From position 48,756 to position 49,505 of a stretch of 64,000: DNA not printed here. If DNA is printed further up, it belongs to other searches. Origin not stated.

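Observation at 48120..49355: Hemerythrin-like protein convergent with a PAS-LuxR regulator bearing a five-cysteine cluster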

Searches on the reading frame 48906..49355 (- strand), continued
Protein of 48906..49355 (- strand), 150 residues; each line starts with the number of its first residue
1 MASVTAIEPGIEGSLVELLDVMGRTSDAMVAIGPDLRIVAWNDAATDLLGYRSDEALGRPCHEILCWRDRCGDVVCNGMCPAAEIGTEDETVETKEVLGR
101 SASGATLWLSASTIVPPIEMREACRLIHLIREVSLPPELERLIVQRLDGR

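Call 80: search_solved_structures(query=A3, max_evalue=0.01, show_alignments=3)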
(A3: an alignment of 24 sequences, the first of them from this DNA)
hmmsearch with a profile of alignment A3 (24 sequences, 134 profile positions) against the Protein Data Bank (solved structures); distinct sequences matched with E-value up to 0.01: 80 (the best 60 are shown).
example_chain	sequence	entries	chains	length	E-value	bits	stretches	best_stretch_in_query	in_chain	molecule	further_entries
9cmf_A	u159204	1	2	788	1.9e-11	47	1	14-131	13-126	Oxygen sensor protein DosP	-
9cdr_A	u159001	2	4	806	2e-11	46.9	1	13-131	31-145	Oxygen sensor protein DosP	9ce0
9clo_A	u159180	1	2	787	2.5e-11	46.6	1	14-130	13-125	Oxygen sensor protein DosP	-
9bgv_A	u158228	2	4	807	2.7e-11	46.5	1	13-130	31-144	Oxygen sensor protein DosP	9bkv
4mn5_A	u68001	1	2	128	5e-08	35.9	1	4-56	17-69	Sensor protein kinase WalK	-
7duc_A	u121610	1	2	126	1.5e-07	34.4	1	4-56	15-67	Sensor protein kinase WalK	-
4mn6_A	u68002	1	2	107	4.4e-07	32.8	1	7-56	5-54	Sensor protein kinase WalK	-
9irk_C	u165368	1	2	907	7.7e-07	32.1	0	15-46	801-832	Phytochrome B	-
9iuz_B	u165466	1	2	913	7.9e-07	32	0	15-46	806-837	Phytochrome B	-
1v9y_A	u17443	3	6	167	1.5e-06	31.1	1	13-131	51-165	Heme pas sensor protein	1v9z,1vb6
7rzw_A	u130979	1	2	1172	1.5e-06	31.1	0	15-46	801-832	Phytochrome B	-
8yb4_B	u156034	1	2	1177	1.5e-06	31.1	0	15-46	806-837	phytochrome B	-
9itf_C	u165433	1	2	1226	1.7e-06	30.9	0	15-46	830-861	Phytochrome B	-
9jlb_A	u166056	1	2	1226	1.8e-06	30.9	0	15-46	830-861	Phytochrome B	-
6rhg_A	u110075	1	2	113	2.5e-06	30.4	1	12-122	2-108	Multi-sensor hybrid histidine kinase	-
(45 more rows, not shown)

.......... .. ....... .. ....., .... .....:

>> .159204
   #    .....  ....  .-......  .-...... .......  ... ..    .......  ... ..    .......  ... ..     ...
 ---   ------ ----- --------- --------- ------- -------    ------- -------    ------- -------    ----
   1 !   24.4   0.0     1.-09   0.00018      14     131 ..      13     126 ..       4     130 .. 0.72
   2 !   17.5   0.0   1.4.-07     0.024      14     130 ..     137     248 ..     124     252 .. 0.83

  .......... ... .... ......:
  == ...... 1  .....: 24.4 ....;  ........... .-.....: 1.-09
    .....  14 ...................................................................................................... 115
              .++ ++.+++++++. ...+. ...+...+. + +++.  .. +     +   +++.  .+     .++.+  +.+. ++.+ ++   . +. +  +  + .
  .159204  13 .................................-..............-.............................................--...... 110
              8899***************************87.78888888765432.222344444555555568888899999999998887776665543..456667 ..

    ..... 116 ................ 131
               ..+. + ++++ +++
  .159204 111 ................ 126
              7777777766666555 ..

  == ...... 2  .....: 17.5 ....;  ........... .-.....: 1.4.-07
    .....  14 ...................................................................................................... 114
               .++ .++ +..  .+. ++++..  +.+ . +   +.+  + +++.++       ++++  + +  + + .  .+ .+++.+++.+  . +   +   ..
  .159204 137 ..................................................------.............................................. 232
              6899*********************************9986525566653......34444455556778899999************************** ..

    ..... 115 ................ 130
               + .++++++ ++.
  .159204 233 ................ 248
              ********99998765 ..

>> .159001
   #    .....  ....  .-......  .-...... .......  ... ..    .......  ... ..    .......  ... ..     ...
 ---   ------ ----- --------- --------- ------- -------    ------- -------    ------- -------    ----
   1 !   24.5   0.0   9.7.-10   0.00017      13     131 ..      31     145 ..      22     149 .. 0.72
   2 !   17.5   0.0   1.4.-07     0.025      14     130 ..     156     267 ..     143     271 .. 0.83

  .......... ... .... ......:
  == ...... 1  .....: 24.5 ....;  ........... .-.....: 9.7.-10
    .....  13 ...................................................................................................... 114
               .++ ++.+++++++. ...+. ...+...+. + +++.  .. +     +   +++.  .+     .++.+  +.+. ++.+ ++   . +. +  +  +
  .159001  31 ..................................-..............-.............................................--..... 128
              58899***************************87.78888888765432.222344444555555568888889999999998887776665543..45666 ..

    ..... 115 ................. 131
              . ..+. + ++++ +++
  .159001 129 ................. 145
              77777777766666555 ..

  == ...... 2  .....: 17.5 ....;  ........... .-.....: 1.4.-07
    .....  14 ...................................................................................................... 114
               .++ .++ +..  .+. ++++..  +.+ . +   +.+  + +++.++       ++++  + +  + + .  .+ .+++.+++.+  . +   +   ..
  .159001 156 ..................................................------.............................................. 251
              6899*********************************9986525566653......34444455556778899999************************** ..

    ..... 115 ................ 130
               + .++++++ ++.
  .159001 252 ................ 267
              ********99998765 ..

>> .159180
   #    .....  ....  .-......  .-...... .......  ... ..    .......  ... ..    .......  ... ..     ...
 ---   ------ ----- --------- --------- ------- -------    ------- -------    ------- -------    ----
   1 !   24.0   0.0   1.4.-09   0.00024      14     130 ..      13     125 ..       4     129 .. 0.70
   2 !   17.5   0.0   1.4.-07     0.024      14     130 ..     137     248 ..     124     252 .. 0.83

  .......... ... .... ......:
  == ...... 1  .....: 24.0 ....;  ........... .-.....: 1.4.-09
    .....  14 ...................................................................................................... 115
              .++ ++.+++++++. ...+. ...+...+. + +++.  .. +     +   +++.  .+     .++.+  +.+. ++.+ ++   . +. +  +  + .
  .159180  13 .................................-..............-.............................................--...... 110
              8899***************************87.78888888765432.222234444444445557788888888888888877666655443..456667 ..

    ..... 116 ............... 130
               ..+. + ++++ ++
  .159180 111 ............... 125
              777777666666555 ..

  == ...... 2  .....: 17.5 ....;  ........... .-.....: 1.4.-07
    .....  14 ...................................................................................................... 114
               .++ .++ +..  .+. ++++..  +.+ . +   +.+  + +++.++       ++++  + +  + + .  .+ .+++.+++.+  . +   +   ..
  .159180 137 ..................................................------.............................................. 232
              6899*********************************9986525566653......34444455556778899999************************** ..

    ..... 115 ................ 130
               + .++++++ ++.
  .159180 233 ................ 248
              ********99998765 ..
